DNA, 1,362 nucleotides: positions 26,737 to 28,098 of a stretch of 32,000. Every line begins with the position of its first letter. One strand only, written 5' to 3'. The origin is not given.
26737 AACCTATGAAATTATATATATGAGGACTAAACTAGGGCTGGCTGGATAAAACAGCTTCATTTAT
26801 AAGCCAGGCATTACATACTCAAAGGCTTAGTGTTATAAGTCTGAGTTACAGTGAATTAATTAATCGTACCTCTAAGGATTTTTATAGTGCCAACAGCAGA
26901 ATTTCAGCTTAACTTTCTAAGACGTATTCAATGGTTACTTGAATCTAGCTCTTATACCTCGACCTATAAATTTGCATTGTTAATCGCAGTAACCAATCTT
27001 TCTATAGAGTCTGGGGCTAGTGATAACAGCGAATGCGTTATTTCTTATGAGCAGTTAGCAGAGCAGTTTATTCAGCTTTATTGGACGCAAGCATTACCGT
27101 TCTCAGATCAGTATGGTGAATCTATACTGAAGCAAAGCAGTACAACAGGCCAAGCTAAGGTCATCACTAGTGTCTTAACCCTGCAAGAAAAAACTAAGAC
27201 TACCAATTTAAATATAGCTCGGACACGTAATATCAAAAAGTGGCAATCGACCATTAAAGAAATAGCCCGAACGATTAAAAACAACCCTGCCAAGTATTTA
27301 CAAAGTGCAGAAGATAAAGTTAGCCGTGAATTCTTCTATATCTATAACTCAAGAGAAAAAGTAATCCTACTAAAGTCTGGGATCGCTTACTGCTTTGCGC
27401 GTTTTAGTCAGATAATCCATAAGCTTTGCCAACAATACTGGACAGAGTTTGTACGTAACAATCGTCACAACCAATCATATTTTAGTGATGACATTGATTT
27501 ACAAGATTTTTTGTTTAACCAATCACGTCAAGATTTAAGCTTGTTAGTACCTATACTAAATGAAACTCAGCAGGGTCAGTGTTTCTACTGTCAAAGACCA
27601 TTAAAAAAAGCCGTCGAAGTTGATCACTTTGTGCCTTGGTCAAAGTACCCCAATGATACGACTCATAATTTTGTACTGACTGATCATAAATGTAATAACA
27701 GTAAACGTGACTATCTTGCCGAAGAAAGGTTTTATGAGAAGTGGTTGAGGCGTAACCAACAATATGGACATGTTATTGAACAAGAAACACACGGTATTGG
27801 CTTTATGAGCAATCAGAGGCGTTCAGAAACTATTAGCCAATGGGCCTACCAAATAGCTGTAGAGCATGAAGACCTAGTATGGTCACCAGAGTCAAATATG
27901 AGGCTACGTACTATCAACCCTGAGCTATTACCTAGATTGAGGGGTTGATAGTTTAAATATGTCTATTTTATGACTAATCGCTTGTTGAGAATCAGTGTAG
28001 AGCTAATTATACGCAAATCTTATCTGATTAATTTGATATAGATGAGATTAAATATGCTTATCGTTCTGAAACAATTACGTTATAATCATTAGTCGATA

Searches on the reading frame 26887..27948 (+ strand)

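Call 5: search_protein_families(library=pfam, proteins=[window:26887-27948:+], max_evalue=0.1)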
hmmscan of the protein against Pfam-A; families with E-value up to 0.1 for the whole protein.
window:26887-27948:+ (353 aa): 3 families
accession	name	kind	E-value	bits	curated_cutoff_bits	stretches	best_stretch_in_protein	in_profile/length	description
PF13395.12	HNH_4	-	1.1e-07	32.1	22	1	240-277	15-52/54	HNH endonuclease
PF01844.29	HNH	-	6.2e-05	23.5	21.4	1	232-274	1-45/47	HNH endonuclease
PF14279.12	HNH_5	-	0.0089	16.4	27.5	1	232-278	1-48/56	HNH endonuclease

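Call 6: search_protein_families(library=padloc, proteins=[window:26887-27948:+], max_evalue=0.1)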
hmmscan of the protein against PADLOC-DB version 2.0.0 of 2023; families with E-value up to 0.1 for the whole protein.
window:26887-27948:+ (353 aa): 19 families
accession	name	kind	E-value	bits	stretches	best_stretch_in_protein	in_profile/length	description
PDLC01256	Cas9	-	2.3e-07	28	1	192-278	478-564/711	"CAS-II-A,CAS-II-B,CAS-II-C; effector__SPE"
PDLC00315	PtuB1|PtuB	-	1.1e-06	26.6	1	231-276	32-79/227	Unknown function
PDLC00973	Cas9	-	1.1e-06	25.5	1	214-276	589-658/830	CRISPR subtype II RNA-guided endonuclease Cas9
PDLC00337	PtuB1|PtuB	-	1.3e-06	26.5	1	224-280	51-111/216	Unknown function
PDLC01460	Cas9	-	4.6e-06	23.1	1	224-293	494-563/901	"CAS-II-A,CAS-II-B,CAS-II-C; effector__SPE"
PDLC00336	PtuB1|PtuB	-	1.3e-05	23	1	223-275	57-113/250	Unknown function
PDLC04248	PDC-M01B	-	1.5e-05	23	1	223-279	28-84/216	-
PDLC02924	HNH_I-A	-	1.9e-05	22.8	1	210-259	28-73/198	-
PDLC00313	PtuB1|PtuB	-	6.3e-05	20.5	1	220-278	42-104/240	Unknown function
PDLC04246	PDC-M01B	-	0.00016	19.4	1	208-281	70-144/280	-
PDLC00316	PtuB1|PtuB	-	0.00023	18.8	1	192-260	34-95/301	Unknown function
PDLC04253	PDC-M01B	-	0.00031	18.2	1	223-279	99-155/366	-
PDLC00975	Cas9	-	0.00071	15.9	1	224-288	591-662/1120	Cas9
PDLC00317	PtuB1|PtuB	-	0.00098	17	1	229-275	59-106/244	Unknown function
PDLC00349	PtuB1|PtuB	-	0.0013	16.7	1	211-265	31-91/260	Unknown function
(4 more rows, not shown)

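Call 8: search_protein_families(library=ncbifam, proteins=[window:26887-27948:+], max_evalue=0.1)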
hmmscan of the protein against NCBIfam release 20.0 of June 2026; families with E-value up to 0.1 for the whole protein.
window:26887-27948:+ (353 aa): 5 families
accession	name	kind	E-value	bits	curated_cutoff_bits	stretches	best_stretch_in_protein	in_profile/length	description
TIGR01865.2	cas_Csn1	equivalog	4.6e-07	28.5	100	1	194-284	541-634/1070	type II CRISPR RNA-guided endonuclease Cas9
NF049971.1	CRISPR_Cas9d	exception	5.5e-07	28.6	375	1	223-275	539-595/986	type II CRISPR RNA-guided endonuclease Cas9d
NF040563.1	guided_IscB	equivalog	2.3e-05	23.7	175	1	227-291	190-254/314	RNA-guided endonuclease IscB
TIGR02646.1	TIGR02646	subfamily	0.00042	20.4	52.15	1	224-286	19-82/144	retron system putative HNH endonuclease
NF041761.1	PtuB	equivalog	0.0022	17.9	150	1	216-259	34-78/218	retron Ec78 anti-phage system effector HNH endonuclease PtuB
